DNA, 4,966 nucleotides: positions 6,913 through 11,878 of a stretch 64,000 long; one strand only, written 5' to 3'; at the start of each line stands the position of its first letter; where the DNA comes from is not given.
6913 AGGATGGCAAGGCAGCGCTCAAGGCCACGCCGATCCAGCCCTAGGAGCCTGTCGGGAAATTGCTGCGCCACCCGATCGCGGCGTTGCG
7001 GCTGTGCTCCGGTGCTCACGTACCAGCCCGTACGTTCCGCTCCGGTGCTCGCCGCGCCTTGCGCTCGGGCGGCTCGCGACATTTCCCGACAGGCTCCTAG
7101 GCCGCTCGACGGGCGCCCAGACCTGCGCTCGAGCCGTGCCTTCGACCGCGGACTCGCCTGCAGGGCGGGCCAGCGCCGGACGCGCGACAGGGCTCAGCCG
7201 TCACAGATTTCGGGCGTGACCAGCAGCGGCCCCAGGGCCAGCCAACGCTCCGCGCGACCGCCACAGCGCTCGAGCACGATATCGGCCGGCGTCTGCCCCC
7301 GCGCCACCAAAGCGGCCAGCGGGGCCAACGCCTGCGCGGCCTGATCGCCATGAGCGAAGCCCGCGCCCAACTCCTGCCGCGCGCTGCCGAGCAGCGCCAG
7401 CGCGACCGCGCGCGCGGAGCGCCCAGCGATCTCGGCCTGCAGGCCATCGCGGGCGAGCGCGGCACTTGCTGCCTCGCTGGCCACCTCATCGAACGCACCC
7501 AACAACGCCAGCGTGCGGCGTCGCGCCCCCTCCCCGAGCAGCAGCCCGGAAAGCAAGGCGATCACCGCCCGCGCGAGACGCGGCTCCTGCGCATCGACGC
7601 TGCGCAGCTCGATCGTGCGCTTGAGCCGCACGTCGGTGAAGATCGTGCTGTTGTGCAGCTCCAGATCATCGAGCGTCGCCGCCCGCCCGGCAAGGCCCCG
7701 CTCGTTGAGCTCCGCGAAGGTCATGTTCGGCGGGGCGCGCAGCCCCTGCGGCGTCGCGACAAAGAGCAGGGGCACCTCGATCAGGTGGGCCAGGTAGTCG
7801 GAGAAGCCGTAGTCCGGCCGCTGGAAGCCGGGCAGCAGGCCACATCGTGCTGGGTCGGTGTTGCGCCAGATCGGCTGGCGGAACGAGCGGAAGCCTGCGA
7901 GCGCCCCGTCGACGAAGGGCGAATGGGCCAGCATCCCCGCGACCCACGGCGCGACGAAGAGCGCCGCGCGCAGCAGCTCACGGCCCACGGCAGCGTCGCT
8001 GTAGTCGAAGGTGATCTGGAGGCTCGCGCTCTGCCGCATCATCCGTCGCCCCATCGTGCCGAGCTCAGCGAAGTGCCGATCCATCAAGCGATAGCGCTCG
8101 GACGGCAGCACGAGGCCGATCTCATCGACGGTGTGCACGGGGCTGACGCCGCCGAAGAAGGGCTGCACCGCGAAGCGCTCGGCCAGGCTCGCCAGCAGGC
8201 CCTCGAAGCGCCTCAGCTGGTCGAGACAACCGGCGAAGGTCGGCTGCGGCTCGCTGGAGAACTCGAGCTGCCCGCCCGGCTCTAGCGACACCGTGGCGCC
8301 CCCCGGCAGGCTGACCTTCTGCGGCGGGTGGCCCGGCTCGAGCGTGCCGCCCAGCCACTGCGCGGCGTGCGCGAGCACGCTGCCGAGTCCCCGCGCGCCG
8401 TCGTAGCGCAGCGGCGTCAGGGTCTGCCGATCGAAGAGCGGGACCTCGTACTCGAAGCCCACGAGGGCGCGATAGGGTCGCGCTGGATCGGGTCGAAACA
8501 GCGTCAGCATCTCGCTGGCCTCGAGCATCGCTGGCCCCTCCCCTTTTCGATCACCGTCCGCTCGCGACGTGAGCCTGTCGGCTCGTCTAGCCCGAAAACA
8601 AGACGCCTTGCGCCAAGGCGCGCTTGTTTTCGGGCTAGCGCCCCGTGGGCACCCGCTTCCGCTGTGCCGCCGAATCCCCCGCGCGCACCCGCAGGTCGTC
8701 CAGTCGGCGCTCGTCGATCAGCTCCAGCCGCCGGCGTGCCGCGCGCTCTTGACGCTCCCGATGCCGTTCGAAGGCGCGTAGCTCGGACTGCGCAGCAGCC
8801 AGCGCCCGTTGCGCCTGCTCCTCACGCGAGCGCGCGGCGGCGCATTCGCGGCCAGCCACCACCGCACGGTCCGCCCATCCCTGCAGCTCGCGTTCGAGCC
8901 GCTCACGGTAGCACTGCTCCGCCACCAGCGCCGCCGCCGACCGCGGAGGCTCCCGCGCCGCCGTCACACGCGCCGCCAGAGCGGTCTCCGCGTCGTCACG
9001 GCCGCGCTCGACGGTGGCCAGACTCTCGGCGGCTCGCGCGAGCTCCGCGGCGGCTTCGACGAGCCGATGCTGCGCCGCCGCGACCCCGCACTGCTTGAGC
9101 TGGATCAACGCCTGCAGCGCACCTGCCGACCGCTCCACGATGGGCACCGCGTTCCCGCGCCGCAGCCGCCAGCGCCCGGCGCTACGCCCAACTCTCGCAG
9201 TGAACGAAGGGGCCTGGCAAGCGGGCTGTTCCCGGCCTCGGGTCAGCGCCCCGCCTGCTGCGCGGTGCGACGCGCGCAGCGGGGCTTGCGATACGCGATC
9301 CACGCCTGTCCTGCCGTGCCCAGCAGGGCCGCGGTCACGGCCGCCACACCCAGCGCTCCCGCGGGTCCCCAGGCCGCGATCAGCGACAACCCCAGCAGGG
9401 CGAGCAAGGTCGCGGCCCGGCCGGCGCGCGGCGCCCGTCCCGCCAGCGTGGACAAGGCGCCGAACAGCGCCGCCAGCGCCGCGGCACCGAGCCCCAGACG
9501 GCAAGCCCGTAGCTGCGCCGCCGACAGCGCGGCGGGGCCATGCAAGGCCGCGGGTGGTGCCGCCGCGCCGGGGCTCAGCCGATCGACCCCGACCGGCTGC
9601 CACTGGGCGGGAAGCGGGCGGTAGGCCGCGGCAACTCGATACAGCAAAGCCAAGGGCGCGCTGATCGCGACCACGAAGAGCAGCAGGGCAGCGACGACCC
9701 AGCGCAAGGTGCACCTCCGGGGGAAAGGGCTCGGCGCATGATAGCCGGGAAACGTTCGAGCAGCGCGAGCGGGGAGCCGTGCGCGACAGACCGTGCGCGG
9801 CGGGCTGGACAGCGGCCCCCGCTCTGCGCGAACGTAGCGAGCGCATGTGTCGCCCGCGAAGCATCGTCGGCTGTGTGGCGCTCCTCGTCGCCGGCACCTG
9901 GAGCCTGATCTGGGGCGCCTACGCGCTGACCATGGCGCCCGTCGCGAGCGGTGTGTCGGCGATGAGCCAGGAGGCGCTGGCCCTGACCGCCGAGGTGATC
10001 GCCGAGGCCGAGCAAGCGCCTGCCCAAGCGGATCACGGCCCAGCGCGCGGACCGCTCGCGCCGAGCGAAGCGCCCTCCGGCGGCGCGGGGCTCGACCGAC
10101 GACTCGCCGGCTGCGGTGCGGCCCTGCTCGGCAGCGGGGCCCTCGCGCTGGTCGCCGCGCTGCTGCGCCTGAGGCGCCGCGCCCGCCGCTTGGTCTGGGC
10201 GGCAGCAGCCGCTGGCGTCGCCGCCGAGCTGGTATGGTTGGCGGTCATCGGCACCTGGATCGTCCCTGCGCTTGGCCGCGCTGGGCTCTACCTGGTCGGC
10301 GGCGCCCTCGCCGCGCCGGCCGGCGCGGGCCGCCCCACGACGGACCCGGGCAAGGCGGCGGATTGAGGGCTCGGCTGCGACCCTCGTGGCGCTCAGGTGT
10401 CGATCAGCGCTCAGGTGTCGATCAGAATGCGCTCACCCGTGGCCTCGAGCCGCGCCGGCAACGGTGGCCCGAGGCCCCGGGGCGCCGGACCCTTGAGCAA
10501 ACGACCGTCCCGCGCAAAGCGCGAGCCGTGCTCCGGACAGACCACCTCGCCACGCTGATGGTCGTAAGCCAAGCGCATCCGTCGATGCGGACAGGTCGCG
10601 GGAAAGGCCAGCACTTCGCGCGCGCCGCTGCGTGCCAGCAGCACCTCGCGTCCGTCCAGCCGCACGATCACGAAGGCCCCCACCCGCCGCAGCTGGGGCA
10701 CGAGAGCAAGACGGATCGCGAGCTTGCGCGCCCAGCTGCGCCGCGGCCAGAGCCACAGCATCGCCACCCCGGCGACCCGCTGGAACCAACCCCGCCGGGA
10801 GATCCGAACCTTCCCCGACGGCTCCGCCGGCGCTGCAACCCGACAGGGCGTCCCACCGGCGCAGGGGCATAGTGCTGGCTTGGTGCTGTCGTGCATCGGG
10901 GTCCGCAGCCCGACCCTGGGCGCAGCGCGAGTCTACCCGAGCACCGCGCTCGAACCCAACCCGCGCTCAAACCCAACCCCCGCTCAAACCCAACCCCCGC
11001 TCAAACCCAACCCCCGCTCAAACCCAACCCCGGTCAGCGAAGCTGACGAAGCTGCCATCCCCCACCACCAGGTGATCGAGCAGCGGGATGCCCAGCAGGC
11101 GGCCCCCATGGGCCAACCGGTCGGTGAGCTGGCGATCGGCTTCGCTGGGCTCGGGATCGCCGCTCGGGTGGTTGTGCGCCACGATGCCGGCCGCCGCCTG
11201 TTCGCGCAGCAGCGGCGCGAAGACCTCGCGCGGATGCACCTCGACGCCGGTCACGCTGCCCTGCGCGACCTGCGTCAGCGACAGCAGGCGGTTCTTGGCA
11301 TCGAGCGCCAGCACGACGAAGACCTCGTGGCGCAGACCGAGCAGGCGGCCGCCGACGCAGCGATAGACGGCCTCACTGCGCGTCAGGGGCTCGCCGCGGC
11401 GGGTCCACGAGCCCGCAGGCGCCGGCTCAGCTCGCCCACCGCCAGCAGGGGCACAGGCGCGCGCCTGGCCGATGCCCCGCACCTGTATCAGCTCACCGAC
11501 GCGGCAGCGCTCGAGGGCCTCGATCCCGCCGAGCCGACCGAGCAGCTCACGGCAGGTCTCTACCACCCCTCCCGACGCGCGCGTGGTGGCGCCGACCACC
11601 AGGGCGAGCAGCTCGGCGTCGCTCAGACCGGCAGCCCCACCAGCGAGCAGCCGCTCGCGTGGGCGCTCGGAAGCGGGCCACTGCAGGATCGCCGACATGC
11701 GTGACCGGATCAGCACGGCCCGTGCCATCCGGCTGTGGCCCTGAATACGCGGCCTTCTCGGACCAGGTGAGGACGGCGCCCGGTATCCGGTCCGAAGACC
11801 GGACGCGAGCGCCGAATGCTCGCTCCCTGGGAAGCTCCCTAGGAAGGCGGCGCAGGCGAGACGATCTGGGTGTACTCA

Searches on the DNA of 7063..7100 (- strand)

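Call 91: search_dna_similar(query=window:7063-7100:-, collection=plasmids, mode=distant, max_evalue=10, max_rows=15)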
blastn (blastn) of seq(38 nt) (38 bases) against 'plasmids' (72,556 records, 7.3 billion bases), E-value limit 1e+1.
Records with a match: 7; places in all: 7; records where one place covers at least 80% of the query: 0.
Best place of each record, by identity: >=99% 2; 95-99% 1; 90-95% 2; 80-90% 2.
By first word of the organism name: Rhizobium 2; Palleronia 1; Caballeronia 1; Allochromatium 1; Tistrella 1; Ensifer 1.
By predicted mobility (MOB-suite, as given by PLSDB): non-mobilizable 5; conjugative 2.
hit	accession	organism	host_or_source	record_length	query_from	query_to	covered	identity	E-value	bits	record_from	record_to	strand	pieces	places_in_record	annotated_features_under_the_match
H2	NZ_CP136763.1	Palleronia sp. LCG004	cell culture,Intertidal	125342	10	37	74%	85.7%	5e+0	34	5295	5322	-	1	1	xrtD: VPLPA-CTERM-specific exosortase XrtD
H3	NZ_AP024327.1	Caballeronia sp. NK8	-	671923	13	38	68%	88.5%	5e+0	35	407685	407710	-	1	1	cobalamin biosynthesis protein CobT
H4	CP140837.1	Rhizobium beringeri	Trifolium pratense,whole organism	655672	5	27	61%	91.3%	5e+0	34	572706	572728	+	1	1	NAD(P)H-binding protein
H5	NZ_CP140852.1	Rhizobium beringeri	Trifolium pratense,whole organism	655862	5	27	61%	91.3%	5e+0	34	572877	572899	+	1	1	NAD(P)H-binding protein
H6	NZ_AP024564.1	Allochromatium tepidum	-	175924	12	32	55%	95.2%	5e+0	35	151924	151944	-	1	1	DUF29 domain-containing protein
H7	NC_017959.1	Tistrella mobilis KA081020-065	-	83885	9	26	47%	100.0%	5e+0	34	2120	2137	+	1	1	VOC family protein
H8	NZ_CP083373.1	Ensifer canadensis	Melilotus albus,Cell Culture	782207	7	24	47%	100.0%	5e+0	34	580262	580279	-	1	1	outer membrane protein transport protein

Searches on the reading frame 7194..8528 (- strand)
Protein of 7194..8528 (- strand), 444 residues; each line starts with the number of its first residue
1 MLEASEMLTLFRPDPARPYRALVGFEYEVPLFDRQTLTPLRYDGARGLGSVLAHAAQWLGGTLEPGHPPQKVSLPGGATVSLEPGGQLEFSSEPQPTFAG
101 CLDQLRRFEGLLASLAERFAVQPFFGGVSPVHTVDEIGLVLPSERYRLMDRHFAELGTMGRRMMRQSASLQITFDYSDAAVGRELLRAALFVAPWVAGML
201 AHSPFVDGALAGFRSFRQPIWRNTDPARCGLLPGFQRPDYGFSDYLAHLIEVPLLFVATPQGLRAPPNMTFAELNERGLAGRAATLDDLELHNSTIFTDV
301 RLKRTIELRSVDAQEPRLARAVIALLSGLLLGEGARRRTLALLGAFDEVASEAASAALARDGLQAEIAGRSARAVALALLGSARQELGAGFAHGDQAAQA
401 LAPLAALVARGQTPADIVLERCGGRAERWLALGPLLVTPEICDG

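Call 28: search_protein_families(library=pfam, proteins=[window:7194-8528:-])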
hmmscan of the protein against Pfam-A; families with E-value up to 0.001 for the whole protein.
window:7194-8528:- (444 aa): 1 family
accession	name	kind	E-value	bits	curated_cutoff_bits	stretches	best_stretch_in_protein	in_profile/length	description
PF04107.18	GCS2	-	1.1e-31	110.7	21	1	75-325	34-269/291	Glutamate-cysteine ligase family 2(GCS2)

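Call 86: find_encoding_contigs(protein=window:7194-8528:-, flank=2000, max_places=4)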
Protein window:7194-8528:- (444 aa): no gene with exactly this product is on record in the collection.

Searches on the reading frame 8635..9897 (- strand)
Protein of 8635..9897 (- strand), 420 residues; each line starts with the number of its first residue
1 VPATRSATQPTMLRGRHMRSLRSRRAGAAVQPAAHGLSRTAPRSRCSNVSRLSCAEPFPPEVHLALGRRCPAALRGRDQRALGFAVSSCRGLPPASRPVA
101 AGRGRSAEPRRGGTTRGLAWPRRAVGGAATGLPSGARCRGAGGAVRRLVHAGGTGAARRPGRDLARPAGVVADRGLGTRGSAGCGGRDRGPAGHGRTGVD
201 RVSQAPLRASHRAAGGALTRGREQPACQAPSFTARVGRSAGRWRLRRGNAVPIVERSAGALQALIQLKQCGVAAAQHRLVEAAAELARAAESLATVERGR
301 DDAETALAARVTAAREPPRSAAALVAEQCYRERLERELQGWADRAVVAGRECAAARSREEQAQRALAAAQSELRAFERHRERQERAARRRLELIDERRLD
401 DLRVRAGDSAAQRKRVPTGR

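Call 88: search_protein_families(library=pfam, proteins=[window:8635-9897:-], max_evalue=0.001)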
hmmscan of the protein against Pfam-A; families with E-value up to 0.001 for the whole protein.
window:8635-9897:- (420 aa): 1 family
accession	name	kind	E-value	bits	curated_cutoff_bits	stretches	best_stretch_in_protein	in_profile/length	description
PF16789.10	YscO-like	-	0.00066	20.2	27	1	261-402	6-150/161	YscO-like protein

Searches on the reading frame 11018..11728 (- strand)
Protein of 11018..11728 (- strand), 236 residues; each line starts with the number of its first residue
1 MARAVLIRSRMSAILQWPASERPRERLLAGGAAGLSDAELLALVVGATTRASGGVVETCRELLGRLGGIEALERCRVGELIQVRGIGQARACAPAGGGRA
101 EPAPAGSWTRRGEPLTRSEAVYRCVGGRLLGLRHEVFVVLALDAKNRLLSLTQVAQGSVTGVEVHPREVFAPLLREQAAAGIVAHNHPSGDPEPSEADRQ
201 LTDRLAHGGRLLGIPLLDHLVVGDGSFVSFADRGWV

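Call 88: search_protein_families(library=pfam, proteins=[window:11018-11728:-], max_evalue=0.001)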
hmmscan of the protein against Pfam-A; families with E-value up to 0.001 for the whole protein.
window:11018-11728:- (236 aa): 2 families
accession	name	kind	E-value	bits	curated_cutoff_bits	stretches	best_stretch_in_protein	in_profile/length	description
PF04002.20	RadC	-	4.1e-40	136.9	22.1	1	116-235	2-121/121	RadC-like JAB domain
PF20582.4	UPF0758_N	-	6.6e-20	71.4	27.1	1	14-92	1-77/77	UPF0758 N-terminal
